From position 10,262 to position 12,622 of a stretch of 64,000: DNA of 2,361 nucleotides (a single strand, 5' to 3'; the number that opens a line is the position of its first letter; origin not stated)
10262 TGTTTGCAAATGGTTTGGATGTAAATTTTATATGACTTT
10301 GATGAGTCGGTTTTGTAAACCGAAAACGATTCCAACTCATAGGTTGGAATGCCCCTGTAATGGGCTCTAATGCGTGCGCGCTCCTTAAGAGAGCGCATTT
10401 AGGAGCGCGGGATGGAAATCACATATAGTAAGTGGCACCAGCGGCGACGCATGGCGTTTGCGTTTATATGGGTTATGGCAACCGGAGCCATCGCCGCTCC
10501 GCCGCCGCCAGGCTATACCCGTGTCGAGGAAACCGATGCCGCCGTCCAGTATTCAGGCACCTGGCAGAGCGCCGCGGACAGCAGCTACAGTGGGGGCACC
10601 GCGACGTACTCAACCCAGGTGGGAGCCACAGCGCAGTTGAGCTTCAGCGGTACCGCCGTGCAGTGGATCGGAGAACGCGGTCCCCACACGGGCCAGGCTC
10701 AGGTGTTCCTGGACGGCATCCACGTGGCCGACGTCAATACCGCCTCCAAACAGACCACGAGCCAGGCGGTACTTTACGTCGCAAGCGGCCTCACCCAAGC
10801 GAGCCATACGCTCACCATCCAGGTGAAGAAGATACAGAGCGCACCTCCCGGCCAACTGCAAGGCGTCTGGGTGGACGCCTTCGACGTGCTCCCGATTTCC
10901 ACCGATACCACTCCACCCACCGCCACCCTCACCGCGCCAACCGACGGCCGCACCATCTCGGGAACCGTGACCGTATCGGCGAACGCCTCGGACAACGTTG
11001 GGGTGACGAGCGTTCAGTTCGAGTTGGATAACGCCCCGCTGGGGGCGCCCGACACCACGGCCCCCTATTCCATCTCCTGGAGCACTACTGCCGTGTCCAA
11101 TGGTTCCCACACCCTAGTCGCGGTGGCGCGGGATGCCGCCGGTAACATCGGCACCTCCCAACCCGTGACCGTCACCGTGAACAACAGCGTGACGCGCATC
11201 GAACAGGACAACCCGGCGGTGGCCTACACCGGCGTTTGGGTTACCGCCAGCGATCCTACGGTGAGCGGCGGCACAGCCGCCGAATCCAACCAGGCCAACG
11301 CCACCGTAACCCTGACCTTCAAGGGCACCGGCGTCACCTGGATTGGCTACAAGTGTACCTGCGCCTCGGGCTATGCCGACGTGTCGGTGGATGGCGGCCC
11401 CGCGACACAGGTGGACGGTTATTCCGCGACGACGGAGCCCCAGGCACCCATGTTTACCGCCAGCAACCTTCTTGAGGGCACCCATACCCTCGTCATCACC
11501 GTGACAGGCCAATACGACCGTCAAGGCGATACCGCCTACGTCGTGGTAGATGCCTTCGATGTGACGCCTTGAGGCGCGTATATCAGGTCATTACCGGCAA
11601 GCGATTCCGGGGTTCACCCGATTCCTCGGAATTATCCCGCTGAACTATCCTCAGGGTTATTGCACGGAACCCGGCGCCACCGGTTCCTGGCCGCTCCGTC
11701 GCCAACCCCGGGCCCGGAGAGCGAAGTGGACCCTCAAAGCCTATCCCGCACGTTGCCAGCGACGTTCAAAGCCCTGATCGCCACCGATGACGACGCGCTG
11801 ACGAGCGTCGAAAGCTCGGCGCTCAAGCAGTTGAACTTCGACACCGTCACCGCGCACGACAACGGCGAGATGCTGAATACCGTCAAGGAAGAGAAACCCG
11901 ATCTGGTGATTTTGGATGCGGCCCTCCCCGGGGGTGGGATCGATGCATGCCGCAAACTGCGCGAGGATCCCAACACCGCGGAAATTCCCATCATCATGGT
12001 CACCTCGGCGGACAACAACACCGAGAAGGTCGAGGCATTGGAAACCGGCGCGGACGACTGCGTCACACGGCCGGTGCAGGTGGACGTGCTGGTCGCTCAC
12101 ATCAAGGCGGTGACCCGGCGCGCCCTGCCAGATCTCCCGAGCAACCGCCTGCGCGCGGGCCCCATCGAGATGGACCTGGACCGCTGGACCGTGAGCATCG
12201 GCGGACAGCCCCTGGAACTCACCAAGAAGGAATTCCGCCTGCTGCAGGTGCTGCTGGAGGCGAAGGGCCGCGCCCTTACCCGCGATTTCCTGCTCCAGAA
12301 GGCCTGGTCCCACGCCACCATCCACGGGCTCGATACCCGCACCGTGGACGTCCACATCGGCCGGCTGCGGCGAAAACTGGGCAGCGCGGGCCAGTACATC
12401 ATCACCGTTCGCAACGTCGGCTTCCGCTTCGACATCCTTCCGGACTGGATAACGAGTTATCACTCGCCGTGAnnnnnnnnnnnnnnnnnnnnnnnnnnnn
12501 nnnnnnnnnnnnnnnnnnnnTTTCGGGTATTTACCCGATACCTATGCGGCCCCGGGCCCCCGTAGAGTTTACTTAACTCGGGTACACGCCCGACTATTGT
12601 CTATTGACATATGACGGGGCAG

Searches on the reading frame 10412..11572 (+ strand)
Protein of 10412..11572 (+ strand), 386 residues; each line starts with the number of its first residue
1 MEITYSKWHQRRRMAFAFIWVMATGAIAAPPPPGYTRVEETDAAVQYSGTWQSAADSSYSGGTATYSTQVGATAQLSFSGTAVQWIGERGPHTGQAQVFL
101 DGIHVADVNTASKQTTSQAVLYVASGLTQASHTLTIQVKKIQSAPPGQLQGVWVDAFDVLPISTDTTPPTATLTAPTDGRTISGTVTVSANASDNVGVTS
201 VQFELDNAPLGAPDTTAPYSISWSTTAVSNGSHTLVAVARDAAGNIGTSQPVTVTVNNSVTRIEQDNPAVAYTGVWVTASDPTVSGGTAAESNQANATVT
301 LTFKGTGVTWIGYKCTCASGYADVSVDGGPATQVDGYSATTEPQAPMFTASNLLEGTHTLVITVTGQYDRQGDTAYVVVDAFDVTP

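Call 6: search_protein_families(library=pfam, proteins=[window:10412-11572:+])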
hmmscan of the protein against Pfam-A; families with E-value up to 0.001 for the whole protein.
window:10412-11572:+ (386 aa): 3 families
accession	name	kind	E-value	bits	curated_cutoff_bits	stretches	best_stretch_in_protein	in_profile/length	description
PF17957.7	Big_7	-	1e-19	71.4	24.1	1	169-236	1-69/70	Bacterial Ig domain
PF17996.7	CE2_N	-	1.2e-07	32.2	27.9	0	69-138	17-82/108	Carbohydrate esterase 2 N-terminal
PF19077.6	Big_13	-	4.1e-05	24.4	27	1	186-256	31-100/102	Bacterial Ig-like domain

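Call 12: find_encoding_contigs(protein=window:10412-11572:+, flank=10000, max_places=6)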
Protein window:10412-11572:+ (386 aa): 1 contig read that carries it; 1 place shown.
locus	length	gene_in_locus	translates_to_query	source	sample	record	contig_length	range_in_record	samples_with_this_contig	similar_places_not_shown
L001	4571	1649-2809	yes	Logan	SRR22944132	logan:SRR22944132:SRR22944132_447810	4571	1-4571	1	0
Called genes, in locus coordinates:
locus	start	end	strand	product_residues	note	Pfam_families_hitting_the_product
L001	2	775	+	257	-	?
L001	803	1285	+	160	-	-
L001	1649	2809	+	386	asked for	PF17996:CE2_N (faint), PF17957:Big_7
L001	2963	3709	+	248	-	PF00072:Response_reg, PF00486:Trans_reg_C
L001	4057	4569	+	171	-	?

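Call 13: find_homologous_proteins(query=window:10412-11572:+)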
Query window:10412-11572:+ (386 aa): 3089 proteins with E <= 0.001 among 8000 candidates; the best 120 are listed.
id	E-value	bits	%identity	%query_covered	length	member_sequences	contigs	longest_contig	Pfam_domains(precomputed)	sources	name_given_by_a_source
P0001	1.3e-228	776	100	95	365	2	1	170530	PF17957.8,PF17996.8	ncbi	ncbi:MAG: Ig-like domain-containing protein [Bacillota bacterium]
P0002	2.5e-191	654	73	58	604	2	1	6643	PF17972.8,PF17957.8,PF13750.13,PF00028.24,PF17996.8,PF19077.7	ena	-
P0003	2.0e-189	647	75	58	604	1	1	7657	PF17957.8,PF13750.13,PF17996.8,PF01835.26,PF11088.13,PF19077.7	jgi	-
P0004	1.4e-185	635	72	58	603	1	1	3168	PF17972.8,PF17957.8,PF13750.13,PF01835.26,PF19077.7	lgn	-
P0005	9.6e-185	632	71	58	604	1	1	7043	PF17957.8,PF13750.13,PF17996.8,PF19077.7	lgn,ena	-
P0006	2.8e-175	601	63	58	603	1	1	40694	PF02494.23,PF17957.8,PF13750.13,PF17996.8,PF01835.26,PF11088.13,PF19077.7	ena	-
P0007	3.9e-174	597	61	58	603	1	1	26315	PF17972.8,PF17957.8,PF13750.13,PF17996.8,PF11088.13,PF19077.7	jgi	-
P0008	1.5e-173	595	66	56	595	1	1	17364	PF17957.8,PF13750.13,PF17996.8,PF19077.7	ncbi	ncbi:MAG: Ig-like domain-containing protein [Gammaproteobacteria bacterium]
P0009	3.5e-173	594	52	75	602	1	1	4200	PF17957.8,PF13750.13,PF17996.8,PF11088.13,PF19077.7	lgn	-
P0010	1.4e-172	592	58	58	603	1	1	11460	PF17972.8,PF02494.23,PF17957.8,PF13750.13,PF17996.8,PF06832.19,PF01835.26,PF11088.13,PF19077.7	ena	-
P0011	2.1e-171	588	72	100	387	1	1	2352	PF17957.8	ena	-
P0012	1.3e-166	572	75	91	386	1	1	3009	PF17957.8,PF17996.8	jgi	-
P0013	7.6e-157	540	57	58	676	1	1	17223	PF17957.8,PF13750.13,PF06832.19,PF19077.7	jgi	-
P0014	9.2e-157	540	53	57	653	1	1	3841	PF02494.23,PF17957.8,PF13750.13,PF17996.8,PF11088.13,PF19077.7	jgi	jgi:hypothetical protein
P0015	2.1e-154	532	68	95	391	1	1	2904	PF17957.8,PF19077.7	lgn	-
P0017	5.2e-153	528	65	97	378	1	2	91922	PF17957.8,PF17996.8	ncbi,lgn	-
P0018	1.1e-152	527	69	94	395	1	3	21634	PF17957.8,PF17996.8,PF19077.7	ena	-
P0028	1.8e-143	496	66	96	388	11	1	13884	PF17957.8,PF17996.8,PF19077.7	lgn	-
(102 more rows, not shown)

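Call 14: find_encoding_contigs(protein=P0017, flank=10000, max_places=4)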
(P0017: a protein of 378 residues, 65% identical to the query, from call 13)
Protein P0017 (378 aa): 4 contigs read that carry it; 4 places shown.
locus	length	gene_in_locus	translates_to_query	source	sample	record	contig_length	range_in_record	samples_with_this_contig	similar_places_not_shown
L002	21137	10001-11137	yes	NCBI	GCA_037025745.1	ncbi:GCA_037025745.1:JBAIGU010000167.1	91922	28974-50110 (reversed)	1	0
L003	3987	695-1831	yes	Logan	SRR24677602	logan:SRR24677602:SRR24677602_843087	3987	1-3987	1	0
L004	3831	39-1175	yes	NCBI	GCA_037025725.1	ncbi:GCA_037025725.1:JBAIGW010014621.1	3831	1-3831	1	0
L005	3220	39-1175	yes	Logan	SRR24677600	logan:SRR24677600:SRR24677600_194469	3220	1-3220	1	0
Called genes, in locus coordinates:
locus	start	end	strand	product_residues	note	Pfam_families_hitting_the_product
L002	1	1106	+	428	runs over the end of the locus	PF19295:SufBD_N, PF01458:SUFBD_core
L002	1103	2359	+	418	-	PF00155:Aminotran_1_2 (weak), PF00266:Aminotran_5, PF01041:DegT_DnrJ_EryC1 (faint)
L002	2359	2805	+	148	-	PF01592:NifU_N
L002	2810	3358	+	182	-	PF01883:FeS_assembly_P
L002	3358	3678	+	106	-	PF00355:Rieske, PF13806:Rieske_2, PF22543:Rieske_4 (weak)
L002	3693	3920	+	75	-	-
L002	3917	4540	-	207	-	PF00719:Pyrophosphatase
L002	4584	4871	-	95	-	-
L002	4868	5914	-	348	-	PF01075:Glyco_transf_9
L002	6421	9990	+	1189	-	PF16640:Big_3_5 (faint), PF17996:CE2_N (faint), PF02494:HYR (faint), PF13750:Big_3_3 (faint), PF17957:Big_7, PF17957:Big_7, PF19077:Big_13 (weak), PF17957:Big_7, +2 more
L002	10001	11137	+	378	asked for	PF17996:CE2_N (faint), PF17957:Big_7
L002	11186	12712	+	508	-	PF17996:CE2_N (faint), PF17957:Big_7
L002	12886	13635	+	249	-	PF00072:Response_reg, PF00486:Trans_reg_C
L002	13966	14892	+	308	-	PF01740:STAS, PF13466:STAS_2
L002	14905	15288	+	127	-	PF01740:STAS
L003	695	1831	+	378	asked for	PF17996:CE2_N (faint), PF17957:Big_7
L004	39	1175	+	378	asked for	PF17996:CE2_N (faint), PF17957:Big_7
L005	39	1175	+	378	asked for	PF17996:CE2_N (faint), PF17957:Big_7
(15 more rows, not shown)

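Call 15: find_encoding_contigs(protein=P0018, flank=10000, max_places=4)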
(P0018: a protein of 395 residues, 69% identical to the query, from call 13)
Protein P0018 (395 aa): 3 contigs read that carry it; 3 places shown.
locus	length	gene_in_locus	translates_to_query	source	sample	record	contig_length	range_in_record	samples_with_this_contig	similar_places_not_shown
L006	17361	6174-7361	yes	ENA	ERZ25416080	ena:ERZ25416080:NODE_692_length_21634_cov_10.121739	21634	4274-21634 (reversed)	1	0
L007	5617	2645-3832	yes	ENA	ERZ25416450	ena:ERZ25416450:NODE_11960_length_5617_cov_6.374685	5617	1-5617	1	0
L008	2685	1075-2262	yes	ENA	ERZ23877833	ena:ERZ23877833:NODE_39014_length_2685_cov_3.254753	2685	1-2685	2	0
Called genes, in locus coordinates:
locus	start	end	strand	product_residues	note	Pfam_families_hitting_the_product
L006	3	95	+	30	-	?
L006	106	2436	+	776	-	PF14827:dCache_3, PF00672:HAMP, PF00990:GGDEF, PF00563:EAL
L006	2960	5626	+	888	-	PF17996:CE2_N (faint), PF19077:Big_13 (faint), PF02494:HYR (faint), PF17957:Big_7, PF13750:Big_3_3 (weak), PF17957:Big_7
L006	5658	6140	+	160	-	-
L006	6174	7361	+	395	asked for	PF17996:CE2_N (faint), PF17957:Big_7, PF19077:Big_13 (faint)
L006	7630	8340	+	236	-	PF00072:Response_reg, PF00486:Trans_reg_C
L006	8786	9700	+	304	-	PF14361:RsbRD_N (weak), PF01740:STAS, PF13466:STAS_2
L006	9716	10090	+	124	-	PF01740:STAS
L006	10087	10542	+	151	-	PF13581:HATPase_c_2, PF02518:HATPase_c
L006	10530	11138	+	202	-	PF07228:SpoIIE (weak)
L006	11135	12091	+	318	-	PF08673:RsbU_N (weak), PF07730:HisKA_3 (weak), PF13581:HATPase_c_2, PF02518:HATPase_c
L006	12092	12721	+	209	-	PF00072:Response_reg, PF13384:HTH_23 (faint), PF00196:GerE, PF04545:Sigma70_r4 (weak), PF08281:Sigma70_r4_2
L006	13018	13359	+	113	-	PF01740:STAS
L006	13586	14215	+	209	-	PF00072:Response_reg, PF00196:GerE, PF04545:Sigma70_r4 (weak), PF08281:Sigma70_r4_2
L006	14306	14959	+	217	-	PF00072:Response_reg, PF00196:GerE, PF08281:Sigma70_r4_2 (weak)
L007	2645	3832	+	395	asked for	PF17996:CE2_N (faint), PF17957:Big_7, PF19077:Big_13 (faint)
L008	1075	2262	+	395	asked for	PF17996:CE2_N (faint), PF17957:Big_7, PF19077:Big_13 (faint)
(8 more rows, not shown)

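Call 16: find_encoding_contigs(protein=P0028, flank=10000, max_places=4)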
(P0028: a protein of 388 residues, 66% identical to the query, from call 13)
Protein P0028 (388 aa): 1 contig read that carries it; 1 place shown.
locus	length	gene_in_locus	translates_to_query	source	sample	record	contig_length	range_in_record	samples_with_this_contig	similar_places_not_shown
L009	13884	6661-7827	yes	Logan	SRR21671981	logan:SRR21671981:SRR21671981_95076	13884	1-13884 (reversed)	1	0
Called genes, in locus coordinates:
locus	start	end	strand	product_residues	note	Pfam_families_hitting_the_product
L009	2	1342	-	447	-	?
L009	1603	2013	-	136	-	-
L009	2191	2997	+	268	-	-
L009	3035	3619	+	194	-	-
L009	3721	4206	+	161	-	-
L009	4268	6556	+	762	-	PF06832:BiPBP_C (faint), PF17996:CE2_N (faint), PF14347:DUF4399 (faint), PF19077:Big_13 (faint), PF17957:Big_7, PF17957:Big_7, PF13750:Big_3_3 (weak), PF17957:Big_7, +3 more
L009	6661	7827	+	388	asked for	PF19077:Big_13 (faint), PF17996:CE2_N (faint), PF17957:Big_7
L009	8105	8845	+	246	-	PF00072:Response_reg, PF00486:Trans_reg_C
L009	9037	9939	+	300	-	PF14361:RsbRD_N (weak), PF01740:STAS, PF13466:STAS_2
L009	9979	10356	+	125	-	PF01740:STAS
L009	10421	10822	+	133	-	PF13581:HATPase_c_2, PF02518:HATPase_c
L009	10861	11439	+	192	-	PF07228:SpoIIE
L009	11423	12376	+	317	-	PF08673:RsbU_N, PF07730:HisKA_3 (weak), PF13581:HATPase_c_2, PF02518:HATPase_c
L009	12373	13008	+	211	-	PF00072:Response_reg, PF00196:GerE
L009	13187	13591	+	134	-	PF01740:STAS (weak)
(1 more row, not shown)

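Call 39: find_encoding_contigs(protein=P0012, flank=10000, max_places=3)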
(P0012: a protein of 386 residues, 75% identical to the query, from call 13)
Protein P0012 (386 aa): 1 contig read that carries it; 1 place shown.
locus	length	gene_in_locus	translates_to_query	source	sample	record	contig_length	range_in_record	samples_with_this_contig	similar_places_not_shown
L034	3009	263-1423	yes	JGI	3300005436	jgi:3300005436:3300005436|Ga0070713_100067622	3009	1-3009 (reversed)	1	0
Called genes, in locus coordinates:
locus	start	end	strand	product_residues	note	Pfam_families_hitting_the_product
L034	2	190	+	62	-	?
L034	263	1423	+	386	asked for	PF17996:CE2_N (faint), PF17957:Big_7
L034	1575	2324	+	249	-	PF00072:Response_reg, PF00486:Trans_reg_C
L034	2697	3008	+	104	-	?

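Call 40: find_encoding_contigs(protein=P0011, flank=10000, max_places=3)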
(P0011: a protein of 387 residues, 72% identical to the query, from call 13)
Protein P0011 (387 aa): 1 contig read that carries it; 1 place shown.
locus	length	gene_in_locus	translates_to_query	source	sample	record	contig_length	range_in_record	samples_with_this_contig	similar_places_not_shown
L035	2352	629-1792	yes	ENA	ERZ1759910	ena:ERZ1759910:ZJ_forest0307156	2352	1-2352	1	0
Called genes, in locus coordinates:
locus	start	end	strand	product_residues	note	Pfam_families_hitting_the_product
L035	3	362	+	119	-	?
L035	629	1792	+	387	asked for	PF17957:Big_7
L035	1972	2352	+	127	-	?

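Call 41: find_encoding_contigs(protein=P0003, flank=10000, max_places=3)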
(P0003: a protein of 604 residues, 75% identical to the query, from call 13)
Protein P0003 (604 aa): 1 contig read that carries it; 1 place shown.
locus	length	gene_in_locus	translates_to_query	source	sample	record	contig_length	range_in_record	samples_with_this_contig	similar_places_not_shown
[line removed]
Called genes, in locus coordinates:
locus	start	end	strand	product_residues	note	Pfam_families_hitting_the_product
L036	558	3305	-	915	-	-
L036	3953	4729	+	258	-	-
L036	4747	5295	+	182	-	-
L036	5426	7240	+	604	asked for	PF17996:CE2_N (faint), PF13750:Big_3_3 (faint), PF17957:Big_7, PF11088:RL11D (faint), PF01835:MG2 (faint), PF17957:Big_7, PF19077:Big_13 (weak), PF17957:Big_7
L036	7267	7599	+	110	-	-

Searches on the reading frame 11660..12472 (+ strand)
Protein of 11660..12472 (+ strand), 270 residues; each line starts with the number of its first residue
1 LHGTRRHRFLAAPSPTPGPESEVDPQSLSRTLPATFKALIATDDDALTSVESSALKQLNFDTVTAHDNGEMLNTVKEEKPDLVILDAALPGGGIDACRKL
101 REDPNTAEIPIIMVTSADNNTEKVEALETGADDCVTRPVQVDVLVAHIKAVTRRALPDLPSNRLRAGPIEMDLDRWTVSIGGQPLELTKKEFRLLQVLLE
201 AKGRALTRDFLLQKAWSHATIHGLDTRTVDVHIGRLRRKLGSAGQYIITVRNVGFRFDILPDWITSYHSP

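Call 6: search_protein_families(library=pfam, proteins=[window:11660-12472:+])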
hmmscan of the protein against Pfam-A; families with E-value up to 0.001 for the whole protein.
window:11660-12472:+ (270 aa): 2 families
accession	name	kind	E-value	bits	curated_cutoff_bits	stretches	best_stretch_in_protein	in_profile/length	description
PF00486.34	Trans_reg_C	-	1.2e-23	83.4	26.2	1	182-257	1-77/77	Transcriptional regulatory protein, C terminal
PF00072.30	Response_reg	-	3.6e-20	72.6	30.2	1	39-149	2-111/111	Response regulator receiver domain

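Call 58: search_protein_families(library=ncbifam, proteins=[window:11660-12472:+])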
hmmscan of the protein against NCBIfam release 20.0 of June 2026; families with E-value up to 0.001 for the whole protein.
window:11660-12472:+ (270 aa): 87 families (the best 25 are shown)
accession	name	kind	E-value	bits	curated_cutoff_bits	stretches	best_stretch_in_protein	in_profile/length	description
TIGR02154.1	PhoB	equivalog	1.8e-57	194.3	296.2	1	37-258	4-226/226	phosphate regulon transcriptional regulator PhoB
NF040689.1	MtrAB_MtrA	equivalog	7.3e-45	153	300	1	39-256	2-217/219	MtrAB system response regulator MtrA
NF041733.1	resp_reg_CseB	equivalog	6.2e-43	146.8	350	1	38-257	3-226/228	two-component system response regulator CseB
NF045944.1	ResRegRpaBCyano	equivalog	1.7e-41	142.1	330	1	39-257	1-227/229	response regulator transcription factor RpaB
NF053854.1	RespRegPhoBBctds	equivalog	1.7e-40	138.7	270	1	39-257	2-224/225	two-component system response regulator PhoB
NF040534.1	resp_reg_YycF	equivalog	9.1e-40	136.3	340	1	38-255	3-225/231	response regulator YycF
NF007546.0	PRK10161.1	equivalog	1.6e-38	132.6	471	1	39-258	6-226/229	phosphate response regulator transcription factor PhoB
NF008296.0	PRK11083.1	equivalog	1.8e-35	122.4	273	1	38-255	6-223/228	two-component system response regulator CreB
NF007982.1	PRK10710.1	equivalog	1.7e-34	119.4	380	1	34-258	6-228/235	envelope stress response regulator BaeR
NF007005.1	PRK09468.1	equivalog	8.3e-34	117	331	1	36-257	4-231/237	osmolarity response regulator transcription factor OmpR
NF008078.0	PRK10816.1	equivalog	1.1e-32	113.3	336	1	39-259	4-222/223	two-component system response regulator PhoP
NF045914.1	RespRegNblR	equivalog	2.5e-31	109.1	300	1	38-255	9-223/228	response regulator transcription factor NblR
NF045991.1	RespRegCtrARhodob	equivalog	3.8e-31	108.6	350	1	38-255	3-219/224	response regulator transcription factor CtrA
NF007928.2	PRK10643.1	equivalog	2.4e-30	105.8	330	1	37-256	2-215/216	two-component system response regulator PmrA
NF041209.1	resp_regPieR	equivalog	3.5e-30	105.3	450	1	39-258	4-228/231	two component system response regulator PieR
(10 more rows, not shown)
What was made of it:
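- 11660..12472 (+): OmpR/PhoB-type response regulator, a candidate ligand. The true start codon is probably downstream of 11660. Calls 6, 58.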
